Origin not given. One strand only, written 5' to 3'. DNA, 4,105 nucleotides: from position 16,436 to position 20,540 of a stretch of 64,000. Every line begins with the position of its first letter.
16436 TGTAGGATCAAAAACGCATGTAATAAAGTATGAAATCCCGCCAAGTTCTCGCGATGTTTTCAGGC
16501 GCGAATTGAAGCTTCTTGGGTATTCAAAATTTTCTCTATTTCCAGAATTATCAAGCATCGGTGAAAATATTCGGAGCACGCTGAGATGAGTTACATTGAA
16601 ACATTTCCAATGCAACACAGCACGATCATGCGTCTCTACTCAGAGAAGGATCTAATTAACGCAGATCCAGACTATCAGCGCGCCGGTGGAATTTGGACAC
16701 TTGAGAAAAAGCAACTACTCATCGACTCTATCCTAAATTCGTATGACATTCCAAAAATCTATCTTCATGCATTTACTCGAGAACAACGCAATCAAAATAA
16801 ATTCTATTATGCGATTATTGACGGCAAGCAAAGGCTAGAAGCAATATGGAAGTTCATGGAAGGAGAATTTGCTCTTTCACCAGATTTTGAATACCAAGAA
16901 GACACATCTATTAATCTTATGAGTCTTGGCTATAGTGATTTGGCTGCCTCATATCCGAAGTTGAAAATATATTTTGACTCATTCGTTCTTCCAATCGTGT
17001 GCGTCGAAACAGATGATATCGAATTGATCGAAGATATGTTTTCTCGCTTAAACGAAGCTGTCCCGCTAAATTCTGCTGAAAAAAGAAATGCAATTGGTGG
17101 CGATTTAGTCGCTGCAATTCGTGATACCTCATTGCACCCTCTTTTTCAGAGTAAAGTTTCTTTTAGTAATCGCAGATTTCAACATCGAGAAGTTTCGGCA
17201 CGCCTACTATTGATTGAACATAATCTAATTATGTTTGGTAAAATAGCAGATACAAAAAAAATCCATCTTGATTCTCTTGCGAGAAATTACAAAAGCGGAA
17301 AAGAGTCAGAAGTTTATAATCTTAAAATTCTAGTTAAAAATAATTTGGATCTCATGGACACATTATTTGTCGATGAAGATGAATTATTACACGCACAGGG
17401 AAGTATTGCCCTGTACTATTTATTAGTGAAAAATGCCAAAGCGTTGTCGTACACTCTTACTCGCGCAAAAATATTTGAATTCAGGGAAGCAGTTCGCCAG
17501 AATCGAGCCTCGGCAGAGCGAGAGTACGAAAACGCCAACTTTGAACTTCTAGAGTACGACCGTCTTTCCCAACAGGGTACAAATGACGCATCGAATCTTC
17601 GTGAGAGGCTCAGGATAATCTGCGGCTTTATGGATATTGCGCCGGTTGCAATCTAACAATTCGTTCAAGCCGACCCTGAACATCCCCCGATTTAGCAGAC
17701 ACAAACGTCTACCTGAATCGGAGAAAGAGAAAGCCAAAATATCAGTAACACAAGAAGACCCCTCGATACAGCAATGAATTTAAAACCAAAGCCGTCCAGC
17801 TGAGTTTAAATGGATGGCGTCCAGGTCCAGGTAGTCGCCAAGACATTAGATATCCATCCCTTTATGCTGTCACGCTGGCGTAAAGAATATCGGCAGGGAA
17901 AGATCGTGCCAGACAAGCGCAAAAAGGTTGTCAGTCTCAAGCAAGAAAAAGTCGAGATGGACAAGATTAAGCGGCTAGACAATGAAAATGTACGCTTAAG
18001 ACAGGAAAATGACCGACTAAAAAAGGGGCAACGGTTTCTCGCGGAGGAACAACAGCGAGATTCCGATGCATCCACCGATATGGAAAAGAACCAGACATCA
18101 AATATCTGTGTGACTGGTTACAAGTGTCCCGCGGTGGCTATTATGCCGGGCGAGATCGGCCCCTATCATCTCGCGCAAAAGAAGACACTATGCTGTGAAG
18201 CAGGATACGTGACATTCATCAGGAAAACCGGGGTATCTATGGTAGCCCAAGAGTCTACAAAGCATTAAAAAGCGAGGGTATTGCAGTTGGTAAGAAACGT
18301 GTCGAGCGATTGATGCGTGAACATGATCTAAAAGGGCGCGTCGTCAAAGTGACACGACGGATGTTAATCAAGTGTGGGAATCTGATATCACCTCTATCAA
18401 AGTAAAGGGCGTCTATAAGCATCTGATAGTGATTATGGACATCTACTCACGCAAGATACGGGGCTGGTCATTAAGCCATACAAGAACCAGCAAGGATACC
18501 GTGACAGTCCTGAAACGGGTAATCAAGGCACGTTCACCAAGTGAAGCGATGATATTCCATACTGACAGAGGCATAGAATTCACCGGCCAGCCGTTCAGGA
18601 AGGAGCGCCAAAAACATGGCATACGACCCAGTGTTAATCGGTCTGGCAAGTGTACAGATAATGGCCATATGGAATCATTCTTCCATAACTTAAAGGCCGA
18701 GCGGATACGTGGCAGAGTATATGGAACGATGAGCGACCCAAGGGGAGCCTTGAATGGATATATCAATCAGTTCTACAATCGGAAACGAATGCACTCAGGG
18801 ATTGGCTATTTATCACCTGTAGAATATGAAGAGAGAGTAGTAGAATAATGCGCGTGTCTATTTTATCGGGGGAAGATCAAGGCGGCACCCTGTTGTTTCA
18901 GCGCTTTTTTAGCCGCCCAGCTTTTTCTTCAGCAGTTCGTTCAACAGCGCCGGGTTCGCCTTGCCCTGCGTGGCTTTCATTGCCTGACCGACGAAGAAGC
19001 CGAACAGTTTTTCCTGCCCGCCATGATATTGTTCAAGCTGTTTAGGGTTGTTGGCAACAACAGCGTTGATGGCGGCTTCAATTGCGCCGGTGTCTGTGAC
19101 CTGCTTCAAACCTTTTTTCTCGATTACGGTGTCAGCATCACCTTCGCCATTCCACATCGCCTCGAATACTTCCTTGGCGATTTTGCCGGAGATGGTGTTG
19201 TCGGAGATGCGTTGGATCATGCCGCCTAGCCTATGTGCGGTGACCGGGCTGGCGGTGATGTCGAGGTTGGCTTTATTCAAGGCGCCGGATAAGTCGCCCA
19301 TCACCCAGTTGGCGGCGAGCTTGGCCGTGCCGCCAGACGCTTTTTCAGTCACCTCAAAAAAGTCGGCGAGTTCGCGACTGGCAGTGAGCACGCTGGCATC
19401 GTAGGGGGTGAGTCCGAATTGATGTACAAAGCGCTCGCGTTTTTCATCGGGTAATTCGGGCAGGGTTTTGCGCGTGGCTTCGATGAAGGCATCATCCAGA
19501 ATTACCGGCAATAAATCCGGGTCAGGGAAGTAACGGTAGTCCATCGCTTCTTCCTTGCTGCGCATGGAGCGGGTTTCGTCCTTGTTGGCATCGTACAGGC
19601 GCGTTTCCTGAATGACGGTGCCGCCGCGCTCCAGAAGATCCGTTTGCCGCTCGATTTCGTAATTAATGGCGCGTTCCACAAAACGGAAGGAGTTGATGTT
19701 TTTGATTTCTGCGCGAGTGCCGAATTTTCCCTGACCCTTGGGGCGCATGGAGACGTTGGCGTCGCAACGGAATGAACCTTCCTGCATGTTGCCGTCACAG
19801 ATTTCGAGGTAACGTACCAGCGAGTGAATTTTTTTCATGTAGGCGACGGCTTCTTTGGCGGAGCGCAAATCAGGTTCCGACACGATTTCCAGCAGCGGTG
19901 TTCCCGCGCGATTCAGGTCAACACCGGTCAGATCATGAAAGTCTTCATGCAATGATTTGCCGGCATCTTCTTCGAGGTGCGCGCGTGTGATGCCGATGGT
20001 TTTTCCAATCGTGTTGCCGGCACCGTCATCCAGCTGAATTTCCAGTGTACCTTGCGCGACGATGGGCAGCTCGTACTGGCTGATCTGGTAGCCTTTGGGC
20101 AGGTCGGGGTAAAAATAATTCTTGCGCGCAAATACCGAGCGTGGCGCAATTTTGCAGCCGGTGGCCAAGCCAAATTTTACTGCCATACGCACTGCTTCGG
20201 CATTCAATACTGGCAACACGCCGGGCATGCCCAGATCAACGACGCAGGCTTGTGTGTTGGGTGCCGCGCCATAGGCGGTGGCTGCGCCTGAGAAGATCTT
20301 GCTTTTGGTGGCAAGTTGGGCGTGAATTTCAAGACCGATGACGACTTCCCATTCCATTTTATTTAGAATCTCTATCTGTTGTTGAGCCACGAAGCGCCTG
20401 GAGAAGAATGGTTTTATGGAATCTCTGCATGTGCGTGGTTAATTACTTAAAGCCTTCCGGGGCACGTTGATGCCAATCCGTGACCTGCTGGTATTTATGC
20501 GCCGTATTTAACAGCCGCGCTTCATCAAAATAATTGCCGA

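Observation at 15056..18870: Low-GC island carrying an FRG-domain protein translationally coupled to a nuclease-less DUF262 protein: candidate undescribed defence-like system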

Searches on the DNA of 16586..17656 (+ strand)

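Call 102: build_rna_model(alignment_id=A6)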
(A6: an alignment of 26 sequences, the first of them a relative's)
Model R1 built from alignment A6 (26 sequences, 113 columns); structure: RNAalifold consensus.
model positions 107; base pairs 26; branch points 0; effective number of sequences 1.3; information 0.589 bits per position. Calibrated on 0.2 Mb of random sequence (short: E-values are rough).
structure used (alignment columns):
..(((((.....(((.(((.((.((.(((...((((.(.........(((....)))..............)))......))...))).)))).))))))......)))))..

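Call 103: search_with_rna_model(model_id=R1, sources=[window, L004, L007, L008, L009, L010, L011, L012, L013, L014, L015, L016, L017, L018, L019, L020, L021, L022, L023, L024, L025, L026, L027, L028, L029, L030, L031, L032, L033, L034, L035, L036, L037, L038, L039, L040, L041, L042, L043, L044, L045, L046, L047, L048, L049, L050, L051, L052, L053, L054, L055, L056, L057, L058, L059, L060, L061, L062, L063, L064, L065, L066, L067, L068, L069, L070, L071, L072, L073, L074, L075, L076, L077, L078, L079, L080, L081, L082, L083, L084, L085, L086, L087, L088, L089, L091], max_evalue=1, show_alignments=3)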
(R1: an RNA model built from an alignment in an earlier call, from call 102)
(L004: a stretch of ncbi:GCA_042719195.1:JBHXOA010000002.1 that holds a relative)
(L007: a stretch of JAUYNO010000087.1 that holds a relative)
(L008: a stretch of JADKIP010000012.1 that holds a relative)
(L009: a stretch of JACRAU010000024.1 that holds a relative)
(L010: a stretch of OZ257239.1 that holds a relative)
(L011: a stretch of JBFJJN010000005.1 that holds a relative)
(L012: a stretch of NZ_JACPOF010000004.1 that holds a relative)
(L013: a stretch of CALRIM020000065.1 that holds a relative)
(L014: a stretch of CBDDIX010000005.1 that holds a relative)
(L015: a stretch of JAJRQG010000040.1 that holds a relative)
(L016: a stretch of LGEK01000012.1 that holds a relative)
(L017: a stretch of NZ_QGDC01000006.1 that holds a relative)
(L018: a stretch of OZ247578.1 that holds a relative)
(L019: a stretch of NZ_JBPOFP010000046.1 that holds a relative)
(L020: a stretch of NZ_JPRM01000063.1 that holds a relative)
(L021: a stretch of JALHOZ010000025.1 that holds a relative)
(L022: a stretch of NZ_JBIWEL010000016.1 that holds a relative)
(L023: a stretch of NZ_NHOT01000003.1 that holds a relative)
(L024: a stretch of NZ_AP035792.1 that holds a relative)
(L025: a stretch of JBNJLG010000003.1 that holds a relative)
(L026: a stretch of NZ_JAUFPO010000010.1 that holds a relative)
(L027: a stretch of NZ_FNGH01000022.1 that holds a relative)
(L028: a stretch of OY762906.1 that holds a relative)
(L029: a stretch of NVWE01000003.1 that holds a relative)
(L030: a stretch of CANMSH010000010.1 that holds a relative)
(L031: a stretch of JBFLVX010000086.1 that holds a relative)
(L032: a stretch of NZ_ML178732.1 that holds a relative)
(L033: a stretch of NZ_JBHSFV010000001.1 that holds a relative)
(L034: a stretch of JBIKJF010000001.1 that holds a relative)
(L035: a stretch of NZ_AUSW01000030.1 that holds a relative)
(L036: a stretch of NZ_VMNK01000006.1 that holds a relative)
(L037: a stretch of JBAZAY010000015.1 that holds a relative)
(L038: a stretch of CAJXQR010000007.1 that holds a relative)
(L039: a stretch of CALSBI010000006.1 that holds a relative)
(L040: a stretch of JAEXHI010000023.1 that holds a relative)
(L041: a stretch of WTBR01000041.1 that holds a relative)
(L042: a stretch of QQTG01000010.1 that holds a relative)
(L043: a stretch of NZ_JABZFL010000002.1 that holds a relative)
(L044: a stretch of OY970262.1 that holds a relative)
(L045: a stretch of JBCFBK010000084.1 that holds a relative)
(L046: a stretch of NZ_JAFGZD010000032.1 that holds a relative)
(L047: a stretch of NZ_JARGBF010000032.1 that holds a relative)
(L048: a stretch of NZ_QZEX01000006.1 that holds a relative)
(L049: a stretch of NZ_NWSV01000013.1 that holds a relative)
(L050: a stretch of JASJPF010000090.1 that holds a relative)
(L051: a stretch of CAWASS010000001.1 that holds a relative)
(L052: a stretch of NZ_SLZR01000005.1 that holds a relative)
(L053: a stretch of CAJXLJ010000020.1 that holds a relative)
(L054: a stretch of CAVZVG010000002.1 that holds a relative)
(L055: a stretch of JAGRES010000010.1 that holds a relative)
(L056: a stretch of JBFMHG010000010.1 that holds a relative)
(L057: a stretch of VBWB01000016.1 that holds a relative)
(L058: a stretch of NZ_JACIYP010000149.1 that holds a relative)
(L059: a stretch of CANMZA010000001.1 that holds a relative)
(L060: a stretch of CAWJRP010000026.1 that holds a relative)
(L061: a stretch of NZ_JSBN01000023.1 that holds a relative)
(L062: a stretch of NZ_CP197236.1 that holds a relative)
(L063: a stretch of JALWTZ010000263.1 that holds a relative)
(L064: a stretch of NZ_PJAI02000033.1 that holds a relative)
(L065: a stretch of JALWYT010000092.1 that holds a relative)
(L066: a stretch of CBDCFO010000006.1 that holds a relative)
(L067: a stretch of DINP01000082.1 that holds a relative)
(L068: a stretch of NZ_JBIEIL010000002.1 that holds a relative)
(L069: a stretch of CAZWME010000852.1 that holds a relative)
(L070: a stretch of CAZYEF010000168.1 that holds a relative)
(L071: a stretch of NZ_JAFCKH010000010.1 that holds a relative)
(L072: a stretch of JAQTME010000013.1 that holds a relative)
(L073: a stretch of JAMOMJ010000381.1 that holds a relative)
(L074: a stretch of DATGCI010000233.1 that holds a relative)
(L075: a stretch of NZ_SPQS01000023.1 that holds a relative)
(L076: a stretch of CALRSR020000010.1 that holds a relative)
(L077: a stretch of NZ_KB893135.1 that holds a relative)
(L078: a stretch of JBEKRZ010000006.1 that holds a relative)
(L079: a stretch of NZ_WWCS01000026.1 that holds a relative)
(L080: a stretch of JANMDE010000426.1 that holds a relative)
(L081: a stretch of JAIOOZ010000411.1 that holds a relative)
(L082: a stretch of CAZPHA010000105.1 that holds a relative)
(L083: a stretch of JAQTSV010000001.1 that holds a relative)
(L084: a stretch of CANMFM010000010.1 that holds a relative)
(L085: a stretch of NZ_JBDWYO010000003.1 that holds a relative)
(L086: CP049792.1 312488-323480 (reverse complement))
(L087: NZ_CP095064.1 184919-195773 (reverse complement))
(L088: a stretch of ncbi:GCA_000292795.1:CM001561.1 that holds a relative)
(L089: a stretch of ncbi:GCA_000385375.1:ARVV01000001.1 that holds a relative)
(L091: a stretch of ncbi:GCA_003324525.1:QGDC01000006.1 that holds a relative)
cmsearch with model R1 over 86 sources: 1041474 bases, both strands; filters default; matches with E-value up to 1: 2.
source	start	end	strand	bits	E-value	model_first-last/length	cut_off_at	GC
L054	7264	7320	+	20.6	0.11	1-107/107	no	0.63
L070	5675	5720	+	17.8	0.6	1-107/107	no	0.5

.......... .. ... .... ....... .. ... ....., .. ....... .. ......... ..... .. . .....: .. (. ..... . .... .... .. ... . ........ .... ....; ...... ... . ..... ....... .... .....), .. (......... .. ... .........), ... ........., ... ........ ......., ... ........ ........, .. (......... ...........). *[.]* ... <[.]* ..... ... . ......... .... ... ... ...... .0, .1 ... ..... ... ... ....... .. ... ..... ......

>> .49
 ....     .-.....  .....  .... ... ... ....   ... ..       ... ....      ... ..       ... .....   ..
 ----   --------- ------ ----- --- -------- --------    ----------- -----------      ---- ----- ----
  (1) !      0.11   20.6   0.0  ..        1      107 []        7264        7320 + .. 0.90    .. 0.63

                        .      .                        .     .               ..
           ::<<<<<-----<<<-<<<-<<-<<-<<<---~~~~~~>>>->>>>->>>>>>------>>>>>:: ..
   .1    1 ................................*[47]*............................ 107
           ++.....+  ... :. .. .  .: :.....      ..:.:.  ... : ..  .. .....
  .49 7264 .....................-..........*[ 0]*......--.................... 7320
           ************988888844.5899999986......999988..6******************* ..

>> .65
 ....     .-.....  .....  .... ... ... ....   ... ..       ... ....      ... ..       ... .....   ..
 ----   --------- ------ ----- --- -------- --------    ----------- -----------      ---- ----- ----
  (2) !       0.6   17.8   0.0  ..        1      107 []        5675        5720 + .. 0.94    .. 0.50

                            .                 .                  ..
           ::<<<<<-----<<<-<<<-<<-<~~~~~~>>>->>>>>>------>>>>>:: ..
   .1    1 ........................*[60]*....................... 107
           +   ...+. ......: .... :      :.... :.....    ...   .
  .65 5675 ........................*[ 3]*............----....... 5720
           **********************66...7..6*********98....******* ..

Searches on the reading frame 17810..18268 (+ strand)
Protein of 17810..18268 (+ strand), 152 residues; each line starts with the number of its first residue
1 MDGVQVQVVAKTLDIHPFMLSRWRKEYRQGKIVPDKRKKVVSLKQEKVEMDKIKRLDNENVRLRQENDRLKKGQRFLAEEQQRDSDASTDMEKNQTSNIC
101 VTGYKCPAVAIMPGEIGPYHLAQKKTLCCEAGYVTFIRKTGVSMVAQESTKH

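Call 3: search_protein_families(library=pfam, proteins=[window:17810-18268:+], max_evalue=0.01)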
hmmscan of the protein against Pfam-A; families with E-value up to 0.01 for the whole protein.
window:17810-18268:+ (152 aa): 1 family
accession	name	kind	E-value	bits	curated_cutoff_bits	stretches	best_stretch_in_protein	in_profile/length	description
PF01527.26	HTH_Tnp_1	-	1.2e-07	32.2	24.1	1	3-67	23-74/75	Transposase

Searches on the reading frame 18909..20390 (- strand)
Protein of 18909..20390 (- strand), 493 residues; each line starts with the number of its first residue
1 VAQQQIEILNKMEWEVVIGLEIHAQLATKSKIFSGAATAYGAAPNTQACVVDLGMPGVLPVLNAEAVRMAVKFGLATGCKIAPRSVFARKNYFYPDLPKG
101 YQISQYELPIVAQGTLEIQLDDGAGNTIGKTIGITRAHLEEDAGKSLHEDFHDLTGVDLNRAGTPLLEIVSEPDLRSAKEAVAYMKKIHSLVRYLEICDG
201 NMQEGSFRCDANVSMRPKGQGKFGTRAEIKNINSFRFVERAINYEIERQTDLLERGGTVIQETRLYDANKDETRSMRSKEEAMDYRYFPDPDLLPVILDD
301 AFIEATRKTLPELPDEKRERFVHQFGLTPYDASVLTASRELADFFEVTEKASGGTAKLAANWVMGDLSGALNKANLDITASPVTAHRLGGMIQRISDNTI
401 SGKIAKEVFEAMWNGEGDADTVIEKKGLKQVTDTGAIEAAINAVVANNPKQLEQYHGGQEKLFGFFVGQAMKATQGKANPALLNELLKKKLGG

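Call 99: find_encoding_contigs(protein=window:18909-20390:-, flank=8000, max_places=6)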
Protein window:18909-20390:- (493 aa): 1 contig read that carries it; 1 place shown.
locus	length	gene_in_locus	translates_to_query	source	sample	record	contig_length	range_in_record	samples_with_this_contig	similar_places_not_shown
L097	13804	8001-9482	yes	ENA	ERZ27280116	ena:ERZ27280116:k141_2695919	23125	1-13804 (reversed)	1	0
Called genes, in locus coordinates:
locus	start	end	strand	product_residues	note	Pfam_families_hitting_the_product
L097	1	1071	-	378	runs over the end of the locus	PF01098:FTSW_RODA_SPOVE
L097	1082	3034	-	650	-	PF03717:PBP_dimer, PF00905:Transpeptidase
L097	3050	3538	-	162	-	PF04093:MreD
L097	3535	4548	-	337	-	PF04085:MreC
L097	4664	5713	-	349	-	PF06723:MreB_Mbl, PF00022:Actin (weak), PF11104:PilM_2 (faint), PF00012:HSP70, PF14450:FtsA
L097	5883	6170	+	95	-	PF02686:GatC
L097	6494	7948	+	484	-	PF01425:Amidase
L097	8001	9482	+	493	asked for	PF02934:GatB_N, PF02637:GatB_Yqey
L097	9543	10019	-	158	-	PF00665:rve, PF13683:rve_3, PF13333:rve_2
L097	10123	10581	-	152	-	PF01527:HTH_Tnp_1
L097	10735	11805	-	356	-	PF03235:GmrSD_N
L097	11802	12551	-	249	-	PF08867:FRG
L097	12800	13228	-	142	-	-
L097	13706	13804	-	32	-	?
